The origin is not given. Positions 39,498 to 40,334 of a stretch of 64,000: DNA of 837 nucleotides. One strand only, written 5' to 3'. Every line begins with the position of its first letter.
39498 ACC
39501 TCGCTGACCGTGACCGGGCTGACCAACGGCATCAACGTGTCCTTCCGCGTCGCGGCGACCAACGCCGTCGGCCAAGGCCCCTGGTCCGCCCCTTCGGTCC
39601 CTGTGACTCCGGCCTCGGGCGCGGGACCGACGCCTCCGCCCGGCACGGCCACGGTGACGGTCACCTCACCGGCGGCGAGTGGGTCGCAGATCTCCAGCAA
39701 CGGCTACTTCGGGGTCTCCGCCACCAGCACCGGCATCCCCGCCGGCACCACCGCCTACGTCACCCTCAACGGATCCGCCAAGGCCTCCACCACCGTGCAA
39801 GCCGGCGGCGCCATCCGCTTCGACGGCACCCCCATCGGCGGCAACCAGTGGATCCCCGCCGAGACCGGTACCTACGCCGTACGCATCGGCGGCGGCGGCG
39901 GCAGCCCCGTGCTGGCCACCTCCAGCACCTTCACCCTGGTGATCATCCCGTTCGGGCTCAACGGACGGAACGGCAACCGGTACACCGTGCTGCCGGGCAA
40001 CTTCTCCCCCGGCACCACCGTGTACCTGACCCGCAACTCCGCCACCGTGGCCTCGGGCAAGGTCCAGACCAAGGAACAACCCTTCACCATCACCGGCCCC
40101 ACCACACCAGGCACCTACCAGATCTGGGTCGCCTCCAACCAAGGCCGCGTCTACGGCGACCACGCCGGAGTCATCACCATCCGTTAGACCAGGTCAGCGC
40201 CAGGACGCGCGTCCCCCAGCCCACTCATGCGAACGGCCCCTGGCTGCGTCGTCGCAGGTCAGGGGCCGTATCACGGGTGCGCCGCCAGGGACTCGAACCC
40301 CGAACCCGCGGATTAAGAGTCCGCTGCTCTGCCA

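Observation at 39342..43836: A ~0.8-kb inverted repeat places the same FN3 plus beta-domain C-terminal module on two unrelated secreted enzymes and brackets tRNA-Lys and pxpABC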

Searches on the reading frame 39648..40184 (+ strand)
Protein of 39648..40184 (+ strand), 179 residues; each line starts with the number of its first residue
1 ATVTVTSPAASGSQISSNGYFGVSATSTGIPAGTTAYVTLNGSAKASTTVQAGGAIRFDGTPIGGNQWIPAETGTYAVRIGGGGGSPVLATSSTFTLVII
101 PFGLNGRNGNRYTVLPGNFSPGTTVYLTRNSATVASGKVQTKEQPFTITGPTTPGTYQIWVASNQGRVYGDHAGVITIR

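Call 9: find_homologous_proteins(query=window:39648-40184:+, max_evalue=0.001)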
Query seq(179 aa): 454 candidates shared short words with the query, none scored E <= 0.001.

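Call 12: find_related_loci(query=window:39648-40184:+, collection=genome_contigs, flank=10000)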
Query window:39648-40184:+ (179 aa) in genome_contigs; peptide patterns used: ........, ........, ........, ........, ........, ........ (x = any residue, [..] = any of these).
277 stretches matched a pattern, but none encodes a relative of the query by tblastn (E <= 1e-3).

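Call 16: search_protein_representatives(protein=window:39648-40184:+)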
Query: 179 residues. Proteins with E-value up to 0.001 (for the whole library): 30; up to 1e-10: 20; up to 1e-30: 12. The best 30 are listed.
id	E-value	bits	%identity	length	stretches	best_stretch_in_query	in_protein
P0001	2.4e-105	366.1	79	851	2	1-179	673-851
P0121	8.1e-99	344.8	97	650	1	1-178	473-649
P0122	9.2e-92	321.9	90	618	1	1-178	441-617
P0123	3.9e-51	189.6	63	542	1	1-178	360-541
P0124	4.6e-50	186.1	63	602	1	1-178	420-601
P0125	4.5e-46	173.1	57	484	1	1-178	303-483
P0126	2.5e-44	167.4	56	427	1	1-179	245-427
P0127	3.1e-44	167.1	54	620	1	2-177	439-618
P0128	1.8e-37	145.1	55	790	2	2-178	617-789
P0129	2.9e-31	124.9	54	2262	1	2-179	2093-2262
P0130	7.7e-31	123.5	52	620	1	2-178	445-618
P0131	9.1e-31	123.3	52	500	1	1-178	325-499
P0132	4.2e-28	114.6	53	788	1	2-178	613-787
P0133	6.8e-28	113.9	54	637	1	3-178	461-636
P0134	1.3e-25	106.5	52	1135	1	2-176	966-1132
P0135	4.6e-25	104.7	48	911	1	3-179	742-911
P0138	4.8e-16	75.3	41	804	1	3-179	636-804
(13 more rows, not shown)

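Call 19: list_cluster_members(proteins=[P0121, P0122, P0123, P0124, P0125, P0126, P0127, P0128, P0132, P0133])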
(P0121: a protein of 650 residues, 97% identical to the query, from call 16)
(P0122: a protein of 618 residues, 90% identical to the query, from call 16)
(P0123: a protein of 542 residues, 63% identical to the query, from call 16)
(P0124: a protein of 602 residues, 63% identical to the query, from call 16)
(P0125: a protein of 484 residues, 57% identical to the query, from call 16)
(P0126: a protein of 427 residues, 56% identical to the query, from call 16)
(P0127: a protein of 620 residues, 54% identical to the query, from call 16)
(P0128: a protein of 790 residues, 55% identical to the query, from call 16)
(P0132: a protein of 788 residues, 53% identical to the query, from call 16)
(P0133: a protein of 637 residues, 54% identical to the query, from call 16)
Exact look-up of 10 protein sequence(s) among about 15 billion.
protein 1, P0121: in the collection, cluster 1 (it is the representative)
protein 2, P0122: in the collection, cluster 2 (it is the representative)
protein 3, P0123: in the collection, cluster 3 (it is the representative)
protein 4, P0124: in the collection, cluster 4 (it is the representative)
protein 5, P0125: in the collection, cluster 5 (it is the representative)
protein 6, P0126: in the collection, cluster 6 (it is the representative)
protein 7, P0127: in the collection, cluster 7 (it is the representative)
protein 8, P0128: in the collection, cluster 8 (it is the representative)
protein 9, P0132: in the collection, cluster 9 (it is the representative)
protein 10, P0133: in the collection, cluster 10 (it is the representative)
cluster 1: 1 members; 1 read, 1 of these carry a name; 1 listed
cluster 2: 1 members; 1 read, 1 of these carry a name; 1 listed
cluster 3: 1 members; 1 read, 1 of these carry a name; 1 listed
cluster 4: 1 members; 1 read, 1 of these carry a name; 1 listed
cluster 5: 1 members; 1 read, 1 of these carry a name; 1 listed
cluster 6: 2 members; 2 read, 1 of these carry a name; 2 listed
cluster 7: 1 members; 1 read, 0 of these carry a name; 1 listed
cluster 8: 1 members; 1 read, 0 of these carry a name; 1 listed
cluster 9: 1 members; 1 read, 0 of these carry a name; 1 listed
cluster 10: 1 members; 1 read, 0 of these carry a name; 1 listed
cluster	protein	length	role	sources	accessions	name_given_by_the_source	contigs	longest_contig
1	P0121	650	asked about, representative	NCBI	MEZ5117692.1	MAG: fibronectin type III domain-containing protein [Candidatus Nanopelagicales bacterium]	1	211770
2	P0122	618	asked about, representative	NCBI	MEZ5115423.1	MAG: hypothetical protein R2737_04065 [Candidatus Nanopelagicales bacterium]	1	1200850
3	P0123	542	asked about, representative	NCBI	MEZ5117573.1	MAG: hypothetical protein R2737_15030 [Candidatus Nanopelagicales bacterium]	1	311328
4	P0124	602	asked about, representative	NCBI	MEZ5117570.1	MAG: Ig-like domain-containing protein [Candidatus Nanopelagicales bacterium]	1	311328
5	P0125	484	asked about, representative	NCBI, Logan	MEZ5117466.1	MAG: serine protease [Candidatus Nanopelagicales bacterium]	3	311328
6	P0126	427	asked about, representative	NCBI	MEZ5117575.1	MAG: hypothetical protein R2737_15040 [Candidatus Nanopelagicales bacterium]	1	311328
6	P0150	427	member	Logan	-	-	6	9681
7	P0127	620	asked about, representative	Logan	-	-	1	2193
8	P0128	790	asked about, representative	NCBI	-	-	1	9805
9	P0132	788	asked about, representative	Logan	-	-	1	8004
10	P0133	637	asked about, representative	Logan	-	-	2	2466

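Call 25: find_homologous_proteins(query=A2, max_evalue=0.001)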
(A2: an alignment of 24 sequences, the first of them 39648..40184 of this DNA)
Query A2 (24 sequences) (179 aa, profile of the alignment): 3 proteins with E <= 0.001 among 8000 candidates.
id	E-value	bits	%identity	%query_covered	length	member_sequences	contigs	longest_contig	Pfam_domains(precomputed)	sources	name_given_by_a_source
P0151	6.6e-41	158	32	93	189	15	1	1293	-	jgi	jgi:hypothetical protein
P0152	1.7e-39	153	30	91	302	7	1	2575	PF02369.23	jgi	jgi:hypothetical protein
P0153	3.3e-26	110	32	55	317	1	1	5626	PF00361.26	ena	-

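Call 28: find_related_loci(query=A3, collection=genome_contigs, flank=10000)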
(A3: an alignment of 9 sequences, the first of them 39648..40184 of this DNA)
Query A3 (179 aa) in genome_contigs; peptide patterns used: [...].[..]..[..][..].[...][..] (x = any residue, [..] = any of these).
58 stretches matched a pattern; 2 encode a relative of the query (tblastn E <= 1e-3); 2 distinct loci.
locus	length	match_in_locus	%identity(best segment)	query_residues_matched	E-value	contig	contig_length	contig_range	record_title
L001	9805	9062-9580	53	2-178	6e-46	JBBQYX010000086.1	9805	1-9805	MAG: Candidatus Nanopelagicales bacterium isolate Co_metawrap_2184 Cmw_2184_k141_18848789_length_9805_cov_17.9930, whole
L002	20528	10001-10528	48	1-179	3e-38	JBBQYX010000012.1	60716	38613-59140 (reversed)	MAG: Candidatus Nanopelagicales bacterium isolate Co_metawrap_2184 Cmw_2184_k141_19092581_length_60716_cov_15.2415, whol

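Call 29: predict_structure(alignment_id=A2)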
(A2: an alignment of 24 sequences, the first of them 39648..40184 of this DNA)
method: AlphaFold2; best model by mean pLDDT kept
length: 179 residues; sequences in the alignment: 24
mean_pLDDT: 94.1   pTM: 0.81
mean pLDDT of the five models: 94.1, 93.9, 93.9, 93.6, 93.6
residues with pLDDT >= 90: 161; 70-90: 18; 50-70: 0; < 50: 0
segments of 3 or more residues with pLDDT < 50: none
pLDDT, mean of each block of 10 residues (from residue 1): 90 91 96 96 95 95 92 96 88 95 96 96 97 97 95 97 92 89
secondary structure, 60 per line:
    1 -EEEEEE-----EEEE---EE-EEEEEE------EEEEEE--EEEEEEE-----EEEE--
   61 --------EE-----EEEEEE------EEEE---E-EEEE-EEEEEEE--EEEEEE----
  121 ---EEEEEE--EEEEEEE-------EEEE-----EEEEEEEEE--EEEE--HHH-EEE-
elements in order: E2-7 E13-16 E23-28 E35-40 E43-49 E55-58 E76-81 E88-91 E97-100 E102-108 E111-116 E124-129 E132-138 E146-149 E155-163 E166-169 E176-178

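Call 32: fold_search(model_id=the predicted structure, library=pdb)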
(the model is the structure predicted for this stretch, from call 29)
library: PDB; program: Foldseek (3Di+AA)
matches with E <= 10: 1897; with E <= 0.001: 36
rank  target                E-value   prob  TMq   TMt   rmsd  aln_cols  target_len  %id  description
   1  7c7u_B                1.7e-05  1.00  0.35  0.13  16.0       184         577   17  Biofilm associated protein - BSP domain (released 2021-05-12)
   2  7c7u_A                2.2e-05  1.00  0.35  0.12  16.0       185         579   18  Biofilm associated protein - BSP domain (released 2021-05-12)
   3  4p99_A                7.7e-05  1.00  0.36  0.19   9.4       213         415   19  Ca2+-stabilized adhesin helps an Antarctic bacterium reach out and bind ice (released 2014-06-18)
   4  3zk4_C                9.5e-05  1.00  0.38  0.14  10.7       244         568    8  Structure of purple acid phosphatase PPD1 isolated from yellow lupin (Lupinus luteus) seeds (released 2014-01-29)
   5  3pdd                  1.3e-04  1.00  0.33  0.32  10.4       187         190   13  Structures of Clostridium thermocellum CbhA fibronectin(III)-like modules (released 2011-11-23)
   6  9fgr_E                1.5e-04  1.00  0.34  0.28  16.7       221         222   11  SARS-CoV-2 (wuhan variant) Spike protein in complex with the single chain fragment scFv76-77 (focused refinement) (released 2024-06-05)
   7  1f97                  2.3e-04  1.00  0.31  0.27  11.5       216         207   15  SOLUBLE PART OF THE JUNCTION ADHESION MOLECULE FROM MOUSE (released 2001-01-10)
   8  8k7t_A                2.5e-04  1.00  0.29  0.25  13.4       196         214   15  Mouse Fc epsilon RI in complex with mIgE Fc (released 2024-07-17)
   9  9cq7_G                2.9e-04  1.00  0.31  0.25  14.6       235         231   10  G115 TCR extracellular domain bound to Fab 1 (released 2025-01-15)
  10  6q0e_L                3.0e-04  0.99  0.30  0.26  13.9       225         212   14  Inferred precursor (UCA) of the human antibody lineage 652 in complex with influenza hemagglutinin head domain of A/Be (released 2019-12-18)
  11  3zk4_A                3.4e-04  1.00  0.38  0.14  11.7       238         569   10  Structure of purple acid phosphatase PPD1 isolated from yellow lupin (Lupinus luteus) seeds (released 2014-01-29)
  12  9lsj_D                3.4e-04  1.00  0.36  0.29  13.3       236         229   12  Cryo-EM structure of the G15C-R66C and T83C-T83C diabody complex (CitS-diabody #7-TLR3) (released 2025-03-12)
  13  9fgs_E                3.6e-04  1.00  0.34  0.28  17.0       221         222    9  SARS-CoV-2 (wuhan variant) Spike protein in complex with the single chain fragment scFv41N (focused refinement) (released 2024-06-12)
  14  9lsi_C                3.6e-04  1.00  0.35  0.28  14.5       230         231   13  Cryo-EM structure of the S82C-S82C diabody complex (CitS-diabody #2-TLR3) (released 2025-03-12)
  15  8d3a_L                3.8e-04  1.00  0.33  0.28  14.4       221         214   14  Crystal Structure of DH475 Fab in complex with Man9 (released 2022-10-12)
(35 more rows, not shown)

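Call 33: find_related_loci(query=A3, collection=metagenome_contigs, flank=10000)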
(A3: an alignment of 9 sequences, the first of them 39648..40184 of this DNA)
Query A3 (179 aa) in metagenome_contigs; peptide patterns used: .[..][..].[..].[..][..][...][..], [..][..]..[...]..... (x = any residue, [..] = any of these).
263 stretches matched a pattern, but none encodes a relative of the query by tblastn (E <= 1e-3).

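Call 34: find_encoding_contigs(protein=P0121, flank=10000, max_places=10)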
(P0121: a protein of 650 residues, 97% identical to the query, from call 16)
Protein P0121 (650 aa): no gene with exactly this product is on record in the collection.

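Call 35: find_encoding_contigs(protein=P0122, flank=5000, max_places=5)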
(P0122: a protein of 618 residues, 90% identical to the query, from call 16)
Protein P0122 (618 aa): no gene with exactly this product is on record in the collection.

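Call 36: search_protein_families(library=ncbifam, proteins=[P0121, window:39648-40184:+, P0122, P0125, P0133], max_evalue=1)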
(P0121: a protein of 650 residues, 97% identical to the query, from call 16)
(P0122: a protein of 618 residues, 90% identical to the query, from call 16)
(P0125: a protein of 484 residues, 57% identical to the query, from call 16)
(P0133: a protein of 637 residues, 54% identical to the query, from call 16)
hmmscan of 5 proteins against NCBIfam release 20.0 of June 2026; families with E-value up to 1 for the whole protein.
P0121 (650 aa): 0 families

window:39648-40184:+ (179 aa): 1 family
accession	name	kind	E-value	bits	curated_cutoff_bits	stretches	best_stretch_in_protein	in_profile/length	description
NF058592.1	GxPGS_dom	subfamily_domain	0.19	11.8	45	1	26-58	17-49/65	PGS family Ig-like domain-containing protein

P0122 (618 aa): 1 family
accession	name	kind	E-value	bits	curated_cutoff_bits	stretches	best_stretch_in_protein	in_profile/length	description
TIGR04134.1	lipo_with_rSAM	hypoth_equivalog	0.12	12.3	39.8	0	262-317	42-102/150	radical SAM-associated putative lipoprotein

P0125 (484 aa): 2 families
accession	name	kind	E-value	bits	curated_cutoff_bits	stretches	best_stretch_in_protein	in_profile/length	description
NF058592.1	GxPGS_dom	subfamily_domain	0.005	16.9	45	0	414-466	11-65/65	PGS family Ig-like domain-containing protein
NF041810.1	Avs1b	equivalog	0.36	7.8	1500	1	64-141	18-83/1931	AVAST type 1 anti-phage system protease Avs1b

P0133 (637 aa): 0 families

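Call 37: search_protein_families(library=pfam, proteins=[window:39648-40184:+, P0122, P0123, P0125, P0128, P0132, P0133, P0135, P0138], max_evalue=1)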
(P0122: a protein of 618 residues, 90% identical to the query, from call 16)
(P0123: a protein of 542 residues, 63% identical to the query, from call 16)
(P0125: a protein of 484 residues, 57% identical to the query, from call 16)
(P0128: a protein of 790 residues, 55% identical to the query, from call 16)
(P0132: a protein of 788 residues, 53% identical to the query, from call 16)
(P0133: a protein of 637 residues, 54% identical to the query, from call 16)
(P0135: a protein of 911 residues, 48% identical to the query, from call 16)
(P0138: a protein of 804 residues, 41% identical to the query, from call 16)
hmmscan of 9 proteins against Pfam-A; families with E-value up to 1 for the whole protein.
window:39648-40184:+ (179 aa): 1 family
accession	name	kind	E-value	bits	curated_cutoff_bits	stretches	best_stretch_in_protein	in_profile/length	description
PF17962.7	bMG6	-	0.033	14.8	23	1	128-167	61-101/112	Bacterial macroglobulin domain 6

P0122 (618 aa): 7 families
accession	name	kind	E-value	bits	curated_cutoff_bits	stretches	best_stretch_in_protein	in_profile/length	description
PF02369.22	Big_1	-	3.8e-05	24.1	34.9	2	244-334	3-91/93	Bacterial Ig-like domain (group 1)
PF24107.1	DUF7382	-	0.0015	18.8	27.4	2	247-288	8-48/65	Domain of unknown function (DUF7382)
PF09479.16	Flg_new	-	0.015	15.9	27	0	321-354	2-35/65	Listeria-Bacteroides repeat domain (List_Bact_rpt)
PF16583.11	ZirS_C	-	0.018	15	26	1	240-310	44-116/145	Zinc-regulated secreted antivirulence protein C-terminal domain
PF13115.11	YtkA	-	0.023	15.8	25.9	0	246-282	8-43/85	YtkA-like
PF17962.7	bMG6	-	0.19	12.3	23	0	567-606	61-101/112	Bacterial macroglobulin domain 6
PF24025.1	Ig_DR_A0283-like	-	0.85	10.4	27.1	1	256-306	4-51/102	DR_A0283-like, Ig-like domain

P0123 (542 aa): 1 family
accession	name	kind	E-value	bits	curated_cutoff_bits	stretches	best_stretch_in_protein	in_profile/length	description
PF02369.22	Big_1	-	1.6e-05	25.4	34.9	1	259-350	2-89/93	Bacterial Ig-like domain (group 1)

P0125 (484 aa): 2 families
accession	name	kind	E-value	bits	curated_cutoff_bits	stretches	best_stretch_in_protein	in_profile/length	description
PF00089.32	Trypsin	-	1.5e-41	143.1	20.6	1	37-284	2-220/220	Trypsin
PF15218.11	SPATA25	-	0.0014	18.9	27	1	113-160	135-182/228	Spermatogenesis-associated protein 25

P0128 (790 aa): 1 family
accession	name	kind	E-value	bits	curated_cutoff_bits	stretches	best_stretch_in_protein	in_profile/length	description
PF02369.22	Big_1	-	1.1e-05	25.9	34.9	3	511-582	21-85/93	Bacterial Ig-like domain (group 1)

P0132 (788 aa): 5 families
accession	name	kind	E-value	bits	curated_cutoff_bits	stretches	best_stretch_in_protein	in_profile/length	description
PF01833.30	TIG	-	2e-15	57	20.9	1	425-505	1-84/84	IPT/TIG domain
PF07679.22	I-set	-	2e-06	28.2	23.7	1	518-599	3-86/90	Immunoglobulin I-set domain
PF13927.12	Ig_3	-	0.00018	22.4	30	1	516-582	2-71/78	Immunoglobulin domain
PF09624.15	DUF2393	-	0.39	11.1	26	1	124-147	63-86/146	Protein of unknown function (DUF2393)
PF00630.25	Filamin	-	0.85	10.9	26.9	0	654-682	52-80/93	Filamin/ABP280 repeat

P0133 (637 aa): 4 families
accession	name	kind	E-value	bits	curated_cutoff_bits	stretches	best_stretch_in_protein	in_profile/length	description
PF25390.1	WD40_RLD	-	2.2e-59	202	150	2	44-378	48-356/363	RCC1-like domain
PF00415.24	RCC1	-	2.5e-46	156.5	21.7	7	100-152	1-50/50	Regulator of chromosome condensation (RCC1) repeat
PF13540.12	RCC1_2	-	1.8e-33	113.9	22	6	84-113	1-30/30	Regulator of chromosome condensation (RCC1) repeat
PF25384.1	Alsin_RLD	-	1.4e-09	38.2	100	3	46-118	242-311/405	Alsin RCC1-like domain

P0135 (911 aa): 1 family
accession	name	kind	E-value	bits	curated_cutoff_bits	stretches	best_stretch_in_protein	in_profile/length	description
PF02369.22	Big_1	-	0.011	16.2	34.9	1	622-713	3-86/93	Bacterial Ig-like domain (group 1)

P0138 (804 aa): 1 family
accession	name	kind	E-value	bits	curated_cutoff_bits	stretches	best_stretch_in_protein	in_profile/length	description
PF07581.17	Glug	-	3.9e-07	30.5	20.5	3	380-403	4-28/28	The GLUG motif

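Call 48: find_encoding_contigs(protein=P0125, flank=10000, max_places=6)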
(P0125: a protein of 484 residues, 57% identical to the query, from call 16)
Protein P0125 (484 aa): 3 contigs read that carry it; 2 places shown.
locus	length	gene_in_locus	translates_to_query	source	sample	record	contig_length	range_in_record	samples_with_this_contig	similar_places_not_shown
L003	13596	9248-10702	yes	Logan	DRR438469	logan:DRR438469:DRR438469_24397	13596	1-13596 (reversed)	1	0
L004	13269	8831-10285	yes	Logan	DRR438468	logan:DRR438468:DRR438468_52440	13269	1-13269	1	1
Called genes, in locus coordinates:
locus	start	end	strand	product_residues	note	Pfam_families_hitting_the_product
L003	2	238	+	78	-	?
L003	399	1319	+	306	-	PF12146:Hydrolase_4, PF00561:Abhydrolase_1, PF12697:Abhydrolase_6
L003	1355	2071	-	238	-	-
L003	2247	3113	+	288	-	PF07885:Ion_trans_2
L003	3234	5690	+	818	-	PF08448:PAS_4, PF00989:PAS, PF08448:PAS_4, PF08447:PAS_3, PF13426:PAS_9, PF00989:PAS, PF08448:PAS_4, PF08447:PAS_3, +4 more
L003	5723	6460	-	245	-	-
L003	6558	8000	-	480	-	PF01979:Amidohydro_1, PF07969:Amidohydro_3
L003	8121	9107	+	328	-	PF00106:adh_short, PF01370:Epimerase, PF08659:KR, PF13561:adh_short_C2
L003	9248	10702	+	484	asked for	PF00089:Trypsin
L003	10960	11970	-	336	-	PF08240:ADH_N, PF00107:ADH_zinc_N, PF13602:ADH_zinc_N_2 (weak)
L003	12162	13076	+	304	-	PF06719:AraC_N, PF00165:HTH_AraC, PF12833:HTH_18, PF00165:HTH_AraC (weak)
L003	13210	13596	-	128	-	?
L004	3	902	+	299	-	?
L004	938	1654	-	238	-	-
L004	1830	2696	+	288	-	PF07885:Ion_trans_2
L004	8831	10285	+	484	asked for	PF00089:Trypsin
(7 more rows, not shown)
